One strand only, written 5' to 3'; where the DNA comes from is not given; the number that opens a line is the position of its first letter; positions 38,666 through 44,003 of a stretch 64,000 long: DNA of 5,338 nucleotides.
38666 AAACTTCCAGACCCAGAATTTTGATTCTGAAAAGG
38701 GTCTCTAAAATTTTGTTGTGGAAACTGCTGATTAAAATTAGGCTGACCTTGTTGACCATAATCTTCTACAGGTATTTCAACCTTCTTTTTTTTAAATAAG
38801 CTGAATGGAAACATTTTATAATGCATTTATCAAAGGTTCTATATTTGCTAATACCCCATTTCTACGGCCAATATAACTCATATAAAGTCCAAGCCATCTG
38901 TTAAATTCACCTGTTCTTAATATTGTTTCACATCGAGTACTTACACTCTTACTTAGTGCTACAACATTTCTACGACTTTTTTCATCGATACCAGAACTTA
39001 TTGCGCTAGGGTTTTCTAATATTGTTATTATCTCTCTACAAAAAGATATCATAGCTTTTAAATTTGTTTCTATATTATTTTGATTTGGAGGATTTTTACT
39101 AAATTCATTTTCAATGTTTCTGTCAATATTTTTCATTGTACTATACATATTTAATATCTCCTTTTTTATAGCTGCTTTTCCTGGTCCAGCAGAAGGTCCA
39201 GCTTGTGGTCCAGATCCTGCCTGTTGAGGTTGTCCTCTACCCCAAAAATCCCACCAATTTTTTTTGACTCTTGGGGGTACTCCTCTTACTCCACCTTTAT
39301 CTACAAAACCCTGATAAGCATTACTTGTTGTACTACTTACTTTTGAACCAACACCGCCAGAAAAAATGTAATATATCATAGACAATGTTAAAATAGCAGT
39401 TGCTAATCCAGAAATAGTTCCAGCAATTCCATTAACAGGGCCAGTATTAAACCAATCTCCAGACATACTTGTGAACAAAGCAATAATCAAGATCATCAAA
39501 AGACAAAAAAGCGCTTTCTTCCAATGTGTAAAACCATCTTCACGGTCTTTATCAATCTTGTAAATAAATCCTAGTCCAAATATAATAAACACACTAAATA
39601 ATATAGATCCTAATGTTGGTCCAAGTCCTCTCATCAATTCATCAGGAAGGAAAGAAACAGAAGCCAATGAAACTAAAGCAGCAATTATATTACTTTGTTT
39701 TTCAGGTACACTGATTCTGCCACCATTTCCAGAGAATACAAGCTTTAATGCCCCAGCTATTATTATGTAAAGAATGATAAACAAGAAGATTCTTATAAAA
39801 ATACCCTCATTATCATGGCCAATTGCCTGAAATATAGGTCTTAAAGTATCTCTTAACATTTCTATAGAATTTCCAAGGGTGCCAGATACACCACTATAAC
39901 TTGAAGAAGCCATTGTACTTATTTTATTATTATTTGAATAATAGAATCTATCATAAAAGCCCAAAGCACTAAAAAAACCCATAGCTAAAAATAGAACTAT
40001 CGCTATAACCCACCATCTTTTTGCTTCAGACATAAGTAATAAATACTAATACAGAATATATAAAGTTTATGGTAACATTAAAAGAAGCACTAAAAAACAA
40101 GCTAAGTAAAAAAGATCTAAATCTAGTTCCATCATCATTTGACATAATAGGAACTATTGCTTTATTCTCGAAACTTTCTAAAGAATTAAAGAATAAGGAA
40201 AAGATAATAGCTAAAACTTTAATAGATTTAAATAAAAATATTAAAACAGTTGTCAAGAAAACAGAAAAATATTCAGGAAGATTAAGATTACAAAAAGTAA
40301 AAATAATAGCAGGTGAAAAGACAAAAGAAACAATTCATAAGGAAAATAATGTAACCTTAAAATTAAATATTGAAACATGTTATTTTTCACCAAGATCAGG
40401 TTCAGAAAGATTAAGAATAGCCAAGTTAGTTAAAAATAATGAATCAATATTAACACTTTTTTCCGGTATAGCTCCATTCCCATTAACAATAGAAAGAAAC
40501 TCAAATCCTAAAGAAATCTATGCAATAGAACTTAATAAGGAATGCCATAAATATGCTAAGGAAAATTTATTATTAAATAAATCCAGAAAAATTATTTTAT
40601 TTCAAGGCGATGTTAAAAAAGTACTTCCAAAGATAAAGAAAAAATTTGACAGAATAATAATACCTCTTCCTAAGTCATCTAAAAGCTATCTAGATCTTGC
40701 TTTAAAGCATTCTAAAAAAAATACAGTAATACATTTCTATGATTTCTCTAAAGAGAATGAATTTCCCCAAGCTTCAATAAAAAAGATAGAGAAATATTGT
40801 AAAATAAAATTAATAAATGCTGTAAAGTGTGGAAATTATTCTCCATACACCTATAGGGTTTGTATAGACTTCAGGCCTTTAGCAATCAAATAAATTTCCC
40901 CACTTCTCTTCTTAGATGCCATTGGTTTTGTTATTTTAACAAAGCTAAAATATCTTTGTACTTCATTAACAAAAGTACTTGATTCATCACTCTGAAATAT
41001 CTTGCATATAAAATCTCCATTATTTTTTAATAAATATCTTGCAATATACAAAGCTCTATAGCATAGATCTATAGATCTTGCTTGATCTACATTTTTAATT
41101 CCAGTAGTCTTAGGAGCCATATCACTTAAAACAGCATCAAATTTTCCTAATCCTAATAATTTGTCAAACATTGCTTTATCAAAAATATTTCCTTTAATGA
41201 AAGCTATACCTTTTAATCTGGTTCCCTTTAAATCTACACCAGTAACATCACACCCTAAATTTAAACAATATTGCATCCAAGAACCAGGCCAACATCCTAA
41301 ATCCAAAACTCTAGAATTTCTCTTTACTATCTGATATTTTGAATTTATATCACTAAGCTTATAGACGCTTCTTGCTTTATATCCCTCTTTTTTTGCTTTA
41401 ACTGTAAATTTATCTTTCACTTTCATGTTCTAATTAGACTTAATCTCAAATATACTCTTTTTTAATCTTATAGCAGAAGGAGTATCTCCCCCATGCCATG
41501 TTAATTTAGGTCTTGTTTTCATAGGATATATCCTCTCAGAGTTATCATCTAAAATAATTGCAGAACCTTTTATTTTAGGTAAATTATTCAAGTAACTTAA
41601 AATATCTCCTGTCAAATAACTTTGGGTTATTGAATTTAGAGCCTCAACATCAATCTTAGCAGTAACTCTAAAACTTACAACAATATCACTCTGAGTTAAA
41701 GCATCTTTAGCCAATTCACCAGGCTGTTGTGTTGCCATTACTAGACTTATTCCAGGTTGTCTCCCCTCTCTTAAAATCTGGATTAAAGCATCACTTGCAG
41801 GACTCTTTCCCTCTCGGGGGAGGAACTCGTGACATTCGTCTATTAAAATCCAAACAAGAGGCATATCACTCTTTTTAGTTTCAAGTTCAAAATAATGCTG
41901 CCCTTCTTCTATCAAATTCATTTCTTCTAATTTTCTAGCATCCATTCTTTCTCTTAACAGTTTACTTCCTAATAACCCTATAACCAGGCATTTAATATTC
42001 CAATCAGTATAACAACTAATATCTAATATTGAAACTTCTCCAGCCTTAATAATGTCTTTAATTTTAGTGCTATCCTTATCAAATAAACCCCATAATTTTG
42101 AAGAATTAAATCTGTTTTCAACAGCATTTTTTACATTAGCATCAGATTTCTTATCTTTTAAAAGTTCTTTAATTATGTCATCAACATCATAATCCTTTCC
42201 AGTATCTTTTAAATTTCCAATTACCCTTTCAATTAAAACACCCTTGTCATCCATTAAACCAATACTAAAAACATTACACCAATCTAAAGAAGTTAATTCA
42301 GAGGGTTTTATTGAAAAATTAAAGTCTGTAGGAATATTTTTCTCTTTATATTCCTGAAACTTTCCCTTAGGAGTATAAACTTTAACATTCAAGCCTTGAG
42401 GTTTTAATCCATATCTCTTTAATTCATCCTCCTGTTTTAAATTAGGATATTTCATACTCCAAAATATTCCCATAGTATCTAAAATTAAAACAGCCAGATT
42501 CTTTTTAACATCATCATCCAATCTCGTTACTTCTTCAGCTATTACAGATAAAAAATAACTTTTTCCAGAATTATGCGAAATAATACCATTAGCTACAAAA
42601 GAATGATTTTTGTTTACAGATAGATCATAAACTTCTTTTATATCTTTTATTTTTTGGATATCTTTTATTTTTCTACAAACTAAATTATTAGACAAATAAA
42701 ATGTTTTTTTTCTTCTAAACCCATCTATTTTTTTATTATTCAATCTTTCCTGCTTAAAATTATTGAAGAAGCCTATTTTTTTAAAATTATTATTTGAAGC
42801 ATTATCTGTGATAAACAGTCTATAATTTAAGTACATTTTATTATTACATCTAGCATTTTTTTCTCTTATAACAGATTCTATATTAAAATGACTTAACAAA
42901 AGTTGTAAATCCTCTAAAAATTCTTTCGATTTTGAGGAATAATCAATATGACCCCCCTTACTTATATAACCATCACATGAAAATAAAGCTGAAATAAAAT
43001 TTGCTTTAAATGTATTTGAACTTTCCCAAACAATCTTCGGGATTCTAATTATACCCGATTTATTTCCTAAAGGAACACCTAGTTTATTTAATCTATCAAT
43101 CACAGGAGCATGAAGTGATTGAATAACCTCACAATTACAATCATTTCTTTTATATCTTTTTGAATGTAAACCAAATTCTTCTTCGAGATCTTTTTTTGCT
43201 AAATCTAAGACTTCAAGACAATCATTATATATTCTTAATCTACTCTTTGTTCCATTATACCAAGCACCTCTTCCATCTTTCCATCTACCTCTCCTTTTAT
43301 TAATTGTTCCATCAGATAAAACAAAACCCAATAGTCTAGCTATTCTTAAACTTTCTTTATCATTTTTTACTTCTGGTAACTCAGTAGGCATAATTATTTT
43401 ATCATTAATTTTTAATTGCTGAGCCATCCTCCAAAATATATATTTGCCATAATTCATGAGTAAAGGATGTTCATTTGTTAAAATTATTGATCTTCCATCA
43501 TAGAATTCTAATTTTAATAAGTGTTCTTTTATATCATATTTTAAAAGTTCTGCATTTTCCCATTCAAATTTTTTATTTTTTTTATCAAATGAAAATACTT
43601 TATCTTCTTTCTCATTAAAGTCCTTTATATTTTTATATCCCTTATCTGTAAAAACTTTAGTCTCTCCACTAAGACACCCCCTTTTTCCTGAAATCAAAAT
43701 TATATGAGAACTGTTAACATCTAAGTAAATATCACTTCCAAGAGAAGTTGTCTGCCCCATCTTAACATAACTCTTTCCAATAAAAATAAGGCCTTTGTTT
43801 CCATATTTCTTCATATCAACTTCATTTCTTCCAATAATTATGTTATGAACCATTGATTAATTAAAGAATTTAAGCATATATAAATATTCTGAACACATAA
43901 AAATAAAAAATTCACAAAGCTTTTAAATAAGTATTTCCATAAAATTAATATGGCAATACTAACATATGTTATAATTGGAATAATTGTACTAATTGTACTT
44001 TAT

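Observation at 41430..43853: Stand-alone HerA/DUF87-type ATPase with an intein in its Walker A loop and no NurA partner nearby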

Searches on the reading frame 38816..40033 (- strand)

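Call 11: search_protein_families(library=pfam, proteins=[window:38816-40033:-], max_evalue=0.01)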
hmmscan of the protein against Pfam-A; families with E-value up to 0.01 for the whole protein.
window:38816-40033:- (405 aa): 0 families

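Call 64: search_protein_families(library=padloc, proteins=[window:38816-40033:-], max_evalue=0.01)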
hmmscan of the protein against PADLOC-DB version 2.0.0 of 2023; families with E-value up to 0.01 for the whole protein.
window:38816-40033:- (405 aa): 1 family
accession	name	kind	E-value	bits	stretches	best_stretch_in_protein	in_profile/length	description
PDLC02703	PbeA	-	0.0098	12.5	0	325-376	545-595/626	PbeA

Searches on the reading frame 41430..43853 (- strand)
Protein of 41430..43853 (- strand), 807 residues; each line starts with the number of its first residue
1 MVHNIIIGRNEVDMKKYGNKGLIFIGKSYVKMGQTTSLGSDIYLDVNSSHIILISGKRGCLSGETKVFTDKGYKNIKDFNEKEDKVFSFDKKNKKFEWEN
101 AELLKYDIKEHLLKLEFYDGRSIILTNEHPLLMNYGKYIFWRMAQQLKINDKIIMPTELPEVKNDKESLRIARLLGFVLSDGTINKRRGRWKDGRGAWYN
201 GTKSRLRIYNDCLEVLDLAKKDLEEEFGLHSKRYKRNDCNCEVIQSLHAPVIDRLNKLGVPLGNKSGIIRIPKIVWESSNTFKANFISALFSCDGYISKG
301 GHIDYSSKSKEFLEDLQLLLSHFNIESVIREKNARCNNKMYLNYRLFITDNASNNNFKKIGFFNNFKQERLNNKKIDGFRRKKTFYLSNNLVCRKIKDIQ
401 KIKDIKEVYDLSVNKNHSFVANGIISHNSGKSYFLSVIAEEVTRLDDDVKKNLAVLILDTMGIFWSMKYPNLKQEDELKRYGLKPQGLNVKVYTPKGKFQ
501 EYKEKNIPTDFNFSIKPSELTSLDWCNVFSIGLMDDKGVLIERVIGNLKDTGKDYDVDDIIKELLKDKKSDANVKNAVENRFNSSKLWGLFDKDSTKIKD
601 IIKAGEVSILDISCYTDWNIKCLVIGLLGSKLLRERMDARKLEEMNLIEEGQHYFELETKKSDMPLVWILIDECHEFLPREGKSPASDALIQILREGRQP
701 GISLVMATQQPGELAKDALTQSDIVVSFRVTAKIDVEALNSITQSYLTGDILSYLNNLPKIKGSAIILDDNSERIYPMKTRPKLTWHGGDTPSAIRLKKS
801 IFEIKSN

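Call 4: search_protein_families(library=pfam, proteins=[window:41430-43853:-], max_evalue=0.1)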
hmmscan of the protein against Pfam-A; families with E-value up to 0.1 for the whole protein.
window:41430-43853:- (807 aa): 7 families
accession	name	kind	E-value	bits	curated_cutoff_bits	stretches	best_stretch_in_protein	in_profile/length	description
PF14528.11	LAGLIDADG_3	-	3.6e-20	72.4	22.5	1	282-358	2-78/82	LAGLIDADG-like domain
PF14890.11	Intein_splicing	-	6e-20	72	35.8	1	67-428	2-155/155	Intein splicing domain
PF01935.23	DUF87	-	1.6e-10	41.9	23.2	1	429-617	34-206/220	Helicase HerA, central domain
PF05707.18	Zot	-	0.00033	20.6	20.3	1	634-738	49-155/197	Zonular occludens toxin (Zot)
PF09062.15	Endonuc_subdom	-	0.0052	18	24.4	1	172-231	12-66/98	PI-PfuI Endonuclease subdomain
PF14527.11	LAGLIDADG_WhiA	-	0.067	13.8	23.2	0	285-335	3-56/93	WhiA LAGLIDADG-like domain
PF04775.20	Bile_Hydr_Trans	-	0.067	13.5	27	0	459-497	61-97/126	Acyl-CoA thioester hydrolase/BAAT N-terminal region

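Call 5: search_protein_families(library=ncbifam, proteins=[window:41430-43853:-], max_evalue=0.1)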
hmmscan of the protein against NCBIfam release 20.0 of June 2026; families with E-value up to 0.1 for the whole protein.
window:41430-43853:- (807 aa): 21 families
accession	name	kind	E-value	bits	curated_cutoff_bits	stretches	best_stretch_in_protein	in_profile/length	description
NF038162.1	RtcB_rel_intein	exception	5.8e-24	84.1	1150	3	160-373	229-455/961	intein-containing RtcB family protein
NF005852.0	PRK07773.1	equivalog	2.6e-20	72.3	780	2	58-368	396-702/886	replicative DNA helicase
NF011418.0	PRK14845.1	equivalog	3e-19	68.3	756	2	72-380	56-316/1049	translation initiation factor IF-2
NF006207.0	PRK08332.1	equivalog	1.3e-15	55.7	2400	1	114-432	950-1245/1684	vitamin B12-dependent ribonucleotide reductase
NF038098.1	GyrA_w_intein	exception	1.4e-15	56.3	1850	1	58-373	115-423/1232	intein-containing DNA gyrase subunit A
NF011287.0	PRK14698.1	equivalog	2.6e-12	45.6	1238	1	147-361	373-558/1017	V-type ATP synthase subunit A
NF011303.0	PRK14715.1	equivalog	1e-11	42.7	1585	2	67-161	922-1021/1627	DNA-directed DNA polymerase II large subunit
NF045703.1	rSAM_Tes_intein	exception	1.7e-11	42.7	1700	2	258-426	440-608/1040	tetraether lipid synthase Tes, intein-containing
NF011491.0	PRK14898.1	equivalog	2.7e-11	42.3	783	2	222-335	278-390/860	DNA-directed RNA polymerase subunit A''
NF040819.1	helicase_HerA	equivalog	6.8e-11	41.4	970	1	596-768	325-502/561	DNA double-strand break repair helicase HerA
TIGR01445.1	intein_Nterm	domain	1.4e-10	42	24.5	1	60-132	1-82/83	intein N-terminal splicing region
TIGR01443.1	intein_Cterm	domain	2.7e-09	36.9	15.6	1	407-429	1-24/24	intein C-terminal splicing region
NF040937.1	HerA_Thermprot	equivalog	7.5e-08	31.2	800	1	562-758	260-441/487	DNA double-strand break repair helicase HerA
NF042944.1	HerA_antiphage_2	equivalog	2.2e-07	30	850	1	657-747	420-512/576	anti-phage-associated helicase HerA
NF042943.1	HerA_antiphage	equivalog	5e-07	28.6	800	1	669-743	437-515/566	anti-phage-associated helicase HerA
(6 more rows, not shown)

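Call 8: find_encoding_contigs(protein=window:41430-43853:-, flank=10000, max_places=3)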
Protein window:41430-43853:- (807 aa): no gene with exactly this product is on record in the collection.
